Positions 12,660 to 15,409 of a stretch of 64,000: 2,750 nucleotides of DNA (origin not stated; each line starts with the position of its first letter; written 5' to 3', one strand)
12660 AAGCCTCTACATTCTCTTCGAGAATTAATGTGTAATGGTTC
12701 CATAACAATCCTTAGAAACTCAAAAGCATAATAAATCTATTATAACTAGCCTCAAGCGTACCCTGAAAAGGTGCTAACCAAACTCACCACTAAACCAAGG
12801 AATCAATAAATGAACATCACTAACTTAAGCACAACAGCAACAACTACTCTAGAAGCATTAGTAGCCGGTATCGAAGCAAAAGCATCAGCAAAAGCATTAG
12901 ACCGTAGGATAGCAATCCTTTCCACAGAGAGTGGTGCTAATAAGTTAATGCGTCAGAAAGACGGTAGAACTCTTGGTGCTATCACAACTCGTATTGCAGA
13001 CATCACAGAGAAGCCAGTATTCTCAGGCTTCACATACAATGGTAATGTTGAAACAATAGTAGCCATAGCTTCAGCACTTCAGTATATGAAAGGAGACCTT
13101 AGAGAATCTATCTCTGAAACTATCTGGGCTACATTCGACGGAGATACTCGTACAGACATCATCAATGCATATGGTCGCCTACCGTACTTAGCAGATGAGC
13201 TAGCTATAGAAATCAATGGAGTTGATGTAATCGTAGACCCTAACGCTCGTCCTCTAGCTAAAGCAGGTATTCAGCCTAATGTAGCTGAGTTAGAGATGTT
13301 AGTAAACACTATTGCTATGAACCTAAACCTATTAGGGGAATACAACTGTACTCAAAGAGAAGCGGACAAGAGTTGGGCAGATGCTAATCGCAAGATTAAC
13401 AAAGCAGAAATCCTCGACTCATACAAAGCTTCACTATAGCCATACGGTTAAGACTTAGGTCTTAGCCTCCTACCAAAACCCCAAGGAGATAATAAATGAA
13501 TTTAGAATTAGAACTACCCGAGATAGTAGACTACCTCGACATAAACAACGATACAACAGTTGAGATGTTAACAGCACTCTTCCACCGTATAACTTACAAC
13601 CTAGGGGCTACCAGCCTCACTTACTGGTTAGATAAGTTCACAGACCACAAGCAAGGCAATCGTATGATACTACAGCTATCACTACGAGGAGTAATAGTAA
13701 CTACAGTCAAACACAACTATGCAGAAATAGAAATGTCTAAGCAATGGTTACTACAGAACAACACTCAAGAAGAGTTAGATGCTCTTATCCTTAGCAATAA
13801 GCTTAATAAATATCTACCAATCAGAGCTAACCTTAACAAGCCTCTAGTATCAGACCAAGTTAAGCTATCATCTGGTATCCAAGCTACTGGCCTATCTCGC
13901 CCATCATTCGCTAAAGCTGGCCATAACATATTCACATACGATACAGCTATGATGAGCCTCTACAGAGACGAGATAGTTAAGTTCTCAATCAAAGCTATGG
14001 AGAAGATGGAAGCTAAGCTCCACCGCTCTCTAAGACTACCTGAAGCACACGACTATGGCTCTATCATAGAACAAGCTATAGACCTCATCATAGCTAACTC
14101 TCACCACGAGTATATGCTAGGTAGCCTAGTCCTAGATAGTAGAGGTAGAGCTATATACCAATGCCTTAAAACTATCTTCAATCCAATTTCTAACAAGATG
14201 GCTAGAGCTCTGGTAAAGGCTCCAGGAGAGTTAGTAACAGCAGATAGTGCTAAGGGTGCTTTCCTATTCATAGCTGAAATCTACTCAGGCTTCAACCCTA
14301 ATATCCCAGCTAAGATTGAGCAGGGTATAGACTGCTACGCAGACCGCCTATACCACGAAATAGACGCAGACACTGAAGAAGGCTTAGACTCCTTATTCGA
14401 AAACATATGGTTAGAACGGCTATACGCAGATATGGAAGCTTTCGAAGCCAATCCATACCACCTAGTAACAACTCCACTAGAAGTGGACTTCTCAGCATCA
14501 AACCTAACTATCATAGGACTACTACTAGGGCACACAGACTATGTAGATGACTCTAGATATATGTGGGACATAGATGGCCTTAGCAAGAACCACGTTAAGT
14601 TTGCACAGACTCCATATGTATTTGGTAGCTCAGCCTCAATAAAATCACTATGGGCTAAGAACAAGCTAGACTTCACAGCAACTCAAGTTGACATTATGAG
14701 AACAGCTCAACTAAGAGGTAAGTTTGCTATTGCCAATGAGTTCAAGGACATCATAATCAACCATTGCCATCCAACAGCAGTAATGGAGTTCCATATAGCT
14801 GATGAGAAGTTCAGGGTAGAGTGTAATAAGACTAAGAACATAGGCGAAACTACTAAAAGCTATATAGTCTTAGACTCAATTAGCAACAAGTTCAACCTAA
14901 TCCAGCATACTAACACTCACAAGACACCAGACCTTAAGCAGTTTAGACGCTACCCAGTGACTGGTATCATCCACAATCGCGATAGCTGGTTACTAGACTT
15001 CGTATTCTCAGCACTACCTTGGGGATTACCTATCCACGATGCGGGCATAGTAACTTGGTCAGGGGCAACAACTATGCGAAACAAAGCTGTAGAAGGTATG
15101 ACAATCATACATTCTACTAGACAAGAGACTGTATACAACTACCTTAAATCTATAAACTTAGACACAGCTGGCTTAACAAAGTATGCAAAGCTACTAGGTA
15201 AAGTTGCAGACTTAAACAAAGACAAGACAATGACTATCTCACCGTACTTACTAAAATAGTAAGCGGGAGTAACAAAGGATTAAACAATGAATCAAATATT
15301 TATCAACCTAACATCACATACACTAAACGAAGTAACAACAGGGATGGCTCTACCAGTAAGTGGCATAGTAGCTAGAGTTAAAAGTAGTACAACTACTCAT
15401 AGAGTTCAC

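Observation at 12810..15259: Compact 587-aa T7-like RNA polymerase lacking most of the N-terminal promoter-binding domain, with a 209-aa ORF directly upstream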

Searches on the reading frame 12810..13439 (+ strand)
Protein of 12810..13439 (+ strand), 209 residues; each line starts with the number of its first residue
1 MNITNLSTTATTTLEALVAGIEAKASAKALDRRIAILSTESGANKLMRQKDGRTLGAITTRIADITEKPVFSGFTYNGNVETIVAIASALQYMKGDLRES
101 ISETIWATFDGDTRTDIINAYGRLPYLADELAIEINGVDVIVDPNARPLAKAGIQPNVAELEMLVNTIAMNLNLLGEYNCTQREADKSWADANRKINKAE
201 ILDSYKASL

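Call 3: search_protein_families(library=pfam, proteins=[window:12810-13439:+], max_evalue=1)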
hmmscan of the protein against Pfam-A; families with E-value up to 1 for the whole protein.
window:12810-13439:+ (209 aa): 0 families

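Call 4: search_protein_families(library=phrogs, proteins=[window:12810-13439:+], max_evalue=0.1)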
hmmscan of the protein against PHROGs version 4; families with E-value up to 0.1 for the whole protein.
window:12810-13439:+ (209 aa): 1 family
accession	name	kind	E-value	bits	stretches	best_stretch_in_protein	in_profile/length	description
phrog_7403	-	unknown function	0.096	13.9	0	179-201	15-37/60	-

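Call 14: find_homologous_proteins(query=window:12810-13439:+, max_evalue=0.001)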
Query window:12810-13439:+ (209 aa): 18 proteins with E <= 0.001 among 734 candidates.
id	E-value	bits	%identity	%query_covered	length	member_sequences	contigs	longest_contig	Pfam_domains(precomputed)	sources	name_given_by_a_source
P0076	1.3e-127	441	100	100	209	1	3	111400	-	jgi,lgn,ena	-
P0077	3.2e-81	290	66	94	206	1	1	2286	-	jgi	-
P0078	1.9e-80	287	64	98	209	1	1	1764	-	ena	-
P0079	2.3e-79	284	64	99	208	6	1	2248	-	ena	-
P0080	6.2e-79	282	64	94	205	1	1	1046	-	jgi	-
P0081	1.0e-78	281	63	95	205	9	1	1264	-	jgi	-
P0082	1.6e-78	281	63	99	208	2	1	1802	-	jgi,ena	-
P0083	6.2e-77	276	63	94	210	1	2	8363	-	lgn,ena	-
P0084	9.7e-76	272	60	99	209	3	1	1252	-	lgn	-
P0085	1.9e-70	254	57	98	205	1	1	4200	-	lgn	-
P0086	2.0e-66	241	57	96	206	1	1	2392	-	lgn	-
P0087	2.4e-65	238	59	94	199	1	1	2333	-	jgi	-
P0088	6.7e-61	223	54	95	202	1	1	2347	-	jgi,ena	-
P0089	1.1e-60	223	54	99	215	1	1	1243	-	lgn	-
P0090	1.4e-59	219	56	95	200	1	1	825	-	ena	-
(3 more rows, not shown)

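Call 54: predict_structure(alignment_id=A2)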
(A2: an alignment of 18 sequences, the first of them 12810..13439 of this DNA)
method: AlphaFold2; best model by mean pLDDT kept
length: 209 residues; sequences in the alignment: 18
mean_pLDDT: 88.0   pTM: 0.74
mean pLDDT of the five models: 88.0, 86.0, 81.6, 80.5, 76.1
residues with pLDDT >= 90: 112; 70-90: 88; 50-70: 5; < 50: 4
segments of 3 or more residues with pLDDT < 50: 1-4
pLDDT, mean of each block of 10 residues (from residue 1): 54 84 89 90 91 94 90 82 94 87 91 94 87 86 87 93 95 92 93 91 83
secondary structure, 60 per line:
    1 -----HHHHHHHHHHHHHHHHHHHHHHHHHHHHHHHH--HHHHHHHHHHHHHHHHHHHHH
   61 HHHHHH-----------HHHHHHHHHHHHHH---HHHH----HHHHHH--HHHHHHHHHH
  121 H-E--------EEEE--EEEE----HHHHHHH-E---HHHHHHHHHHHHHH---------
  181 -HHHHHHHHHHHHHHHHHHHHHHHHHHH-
elements in order: H6-37 H40-66 H78-91 H95-98 H103-108 H111-121 E132-135 E138-141 H146-152 H158-171 H182-208

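Call 56: fold_search(model_id=the predicted structure, library=pdb)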
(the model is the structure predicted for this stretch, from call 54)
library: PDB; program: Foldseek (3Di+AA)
matches with E <= 10: 110; with E <= 0.001: 0
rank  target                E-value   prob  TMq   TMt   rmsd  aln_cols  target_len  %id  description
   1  8qcq_g                4.5e-01  0.09  0.17  0.21  14.2       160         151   17  B. subtilis ApdA-stalled ribosomal complex (released 2024-03-20)
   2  8rd8_GS               5.7e-01  0.07  0.16  0.20  13.7       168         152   10  Cryo-EM structure of P. urativorans 70S ribosome in complex with hibernation factors Balon and RaiA (structure 1). (released 2024-02-21)
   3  8whx_h                6.8e-01  0.06  0.13  0.16  13.6       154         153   15  Cryo- EM structure of Mycobacterium smegmatis 70S ribosome and RafH. (released 2024-02-28)
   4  4v7e_BF               9.1e-01  0.05  0.13  0.14  13.5       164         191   14  Model of the small subunit RNA based on a 5.5 A cryo-EM map of Triticum aestivum translating 80S ribosome (released 2014-07-09)
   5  8rdv_GS               9.1e-01  0.03  0.12  0.15  15.2       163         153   13  Cryo-EM structure of P. urativorans 70S ribosome in complex with hibernation factor Balon, mRNA and P-site tRNA (stru (released 2024-02-21)
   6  8pv1_CJ               1.3e+00  0.02  0.10  0.07  19.1       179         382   11  Chaetomium thermophilum pre-60S State 6 - pre-5S rotation - L1 intermediate - composite structure (released 2023-11-15)
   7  8uu4_g                1.4e+00  0.05  0.18  0.20  13.6       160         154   14  Cryo-EM structure of the Listeria innocua 70S ribosome in complex with HPF (structure I-A) (released 2024-02-28)
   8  2zm6_G                1.4e+00  0.03  0.14  0.15  13.5       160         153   11  Crystal structure of the Thermus thermophilus 30S ribosomal subunit (released 2009-04-14)
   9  8fmw_G                1.5e+00  0.06  0.17  0.20  11.4       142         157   16  The structure of a hibernating ribosome in the Lyme disease pathogen (released 2023-11-08)
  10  6ha1_g                1.5e+00  0.04  0.15  0.18  13.4       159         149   17  Cryo-EM structure of a 70S Bacillus subtilis ribosome translating the ErmD leader peptide in complex with telithromyci (released 2018-08-29)
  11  7r81_G2               1.5e+00  0.04  0.15  0.16  15.3       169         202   15  Structure of the translating Neurospora crassa ribosome arrested by cycloheximide (released 2021-12-01)
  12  6rw4_F                1.5e+00  0.02  0.12  0.12  16.5       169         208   12  Structure of human mitochondrial 28S ribosome in complex with mitochondrial IF3 (released 2020-06-03)
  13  8caz_G                1.5e+00  0.04  0.17  0.21  13.3       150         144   15  empty 30S head (released 2023-07-26)
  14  7nqh_AG               1.5e+00  0.04  0.15  0.15  14.9       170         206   14  55S mammalian mitochondrial ribosome with mtRF1a and P-site tRNAMet (released 2021-05-05)
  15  9fhl_H                1.6e+00  0.02  0.13  0.14  13.4       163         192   17  High-resolution cryo-EM structure of Saccharolobus solfataricus 30S ribosomal subunit bound to mRNA and initiator tRNA (released 2025-01-15)
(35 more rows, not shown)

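Call 58: search_protein_representatives(alignment_id=A2)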
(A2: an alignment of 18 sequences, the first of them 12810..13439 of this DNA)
Query: 18 sequences, 205 profile positions. Proteins with E-value up to 0.001 (for the whole library): 27; up to 1e-10: 17; up to 1e-30: 11. The best 27 are listed.
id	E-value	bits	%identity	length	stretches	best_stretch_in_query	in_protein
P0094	6.7e-74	264.3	-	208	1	4-204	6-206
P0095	8.4e-65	234.6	-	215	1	3-202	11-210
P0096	8.8e-65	234.5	-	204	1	6-205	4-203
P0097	1.1e-48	182.0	-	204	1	8-204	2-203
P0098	3.0e-44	167.5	-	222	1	8-204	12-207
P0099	8.2e-43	162.8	-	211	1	6-200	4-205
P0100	2.5e-41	158.0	-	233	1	5-203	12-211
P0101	4.9e-40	153.7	-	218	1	3-202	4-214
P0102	4.5e-39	150.6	-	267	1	9-203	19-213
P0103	5.8e-39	150.2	-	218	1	4-204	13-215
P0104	6.5e-35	137.0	-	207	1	8-204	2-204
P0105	1.4e-25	106.5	-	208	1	5-191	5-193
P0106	3.7e-25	105.1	-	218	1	3-204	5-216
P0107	4.5e-23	98.3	-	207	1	14-199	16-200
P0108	1.1e-17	80.7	-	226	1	5-197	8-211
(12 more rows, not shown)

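Call 60: fold_search(model_id=the predicted structure, library=viral)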
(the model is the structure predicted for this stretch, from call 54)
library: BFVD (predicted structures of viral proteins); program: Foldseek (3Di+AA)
matches with E <= 10: 132; with E <= 0.001: 0
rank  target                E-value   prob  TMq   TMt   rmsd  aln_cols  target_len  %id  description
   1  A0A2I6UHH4            5.6e-01  0.06  0.13  0.15  14.6       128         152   12  (no name in the UniProt tables at hand)
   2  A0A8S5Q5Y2            6.7e-01  0.10  0.18  0.23  18.8       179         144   14  Terminase small subunit [Phage sp. ctIHi3]
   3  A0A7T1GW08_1          7.1e-01  0.06  0.15  0.04  16.0       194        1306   14  Genome polyprotein [Xi'an Ifla-like virus]
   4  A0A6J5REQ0            9.6e-01  0.13  0.22  0.15  19.3       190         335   11  Uncharacterized protein [uncultured Caudovirales phage]
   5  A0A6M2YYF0            1.4e+00  0.05  0.18  0.11  19.5       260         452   11  (no name in the UniProt tables at hand)
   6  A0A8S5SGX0            1.4e+00  0.05  0.16  0.03  35.2       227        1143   14  Minor tail protein [Siphoviridae sp. ctBCr48]
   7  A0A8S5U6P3            1.5e+00  0.04  0.14  0.12  19.7       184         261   11  Uncharacterized protein (Fragment) [Siphoviridae sp. ctWlk2]
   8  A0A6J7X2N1            1.7e+00  0.04  0.12  0.16  24.5       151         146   13  Terminase small subunit [uncultured Caudovirales phage]
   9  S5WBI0                1.9e+00  0.09  0.13  0.17  33.5       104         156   22  Lipoprotein [Pseudomonas phage PaBG]
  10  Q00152                1.9e+00  0.03  0.12  0.12  20.7       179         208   11  Uncharacterized protein ORF30 [Ictalurid herpesvirus 1 (strain Auburn)]
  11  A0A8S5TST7            2.2e+00  0.06  0.18  0.11  29.4       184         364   12  Minor capsid protein [Siphoviridae sp. ct8aS59]
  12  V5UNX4                2.2e+00  0.03  0.13  0.14  15.3       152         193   16  (no name in the UniProt tables at hand)
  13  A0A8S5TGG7            2.3e+00  0.03  0.14  0.19  15.3       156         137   13  Uncharacterized protein [Myoviridae sp. ctIty1]
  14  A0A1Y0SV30            2.3e+00  0.03  0.14  0.15  22.8       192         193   10  Uncharacterized protein [Pseudomonas phage Noxifer]
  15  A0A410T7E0            2.4e+00  0.08  0.10  0.21  16.3        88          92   17  Lipoprotein [Campylobacter phage CP20]
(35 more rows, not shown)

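Call 94: search_protein_families(library=ncbifam, proteins=[window:12810-13439:+], max_evalue=1)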
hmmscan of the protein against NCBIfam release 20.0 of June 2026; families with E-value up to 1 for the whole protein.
window:12810-13439:+ (209 aa): 0 families

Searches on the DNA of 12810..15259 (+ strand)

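Call 6: search_dna_similar(query=window:12810-15259:+, collection=phages, mode=near, max_rows=20)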
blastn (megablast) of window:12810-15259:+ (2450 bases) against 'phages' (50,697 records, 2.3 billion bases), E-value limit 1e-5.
No match.

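Call 97: search_rna_families(source=L001, start=5800, end=9400, threshold=evalue, max_evalue=1)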
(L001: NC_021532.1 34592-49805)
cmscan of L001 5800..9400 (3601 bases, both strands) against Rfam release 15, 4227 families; matches with E-value up to 1: 1.
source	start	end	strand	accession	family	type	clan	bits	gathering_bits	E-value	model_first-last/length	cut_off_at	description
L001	7749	8003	+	RF00028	Intron_gpI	Intron;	-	55.7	50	1.1e-12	1-253/253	no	Group I catalytic intron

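Call 98: search_rna_families(source=L009, start=6800, end=8400, threshold=evalue, max_evalue=1)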
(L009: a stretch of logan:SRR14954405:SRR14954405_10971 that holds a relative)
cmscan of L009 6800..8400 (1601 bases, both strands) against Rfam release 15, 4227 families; matches with E-value up to 1: 1.
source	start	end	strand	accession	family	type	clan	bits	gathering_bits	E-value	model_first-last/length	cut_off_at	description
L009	7018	7257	+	RF00028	Intron_gpI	Intron;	-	88.6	50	7e-23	1-253/253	no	Group I catalytic intron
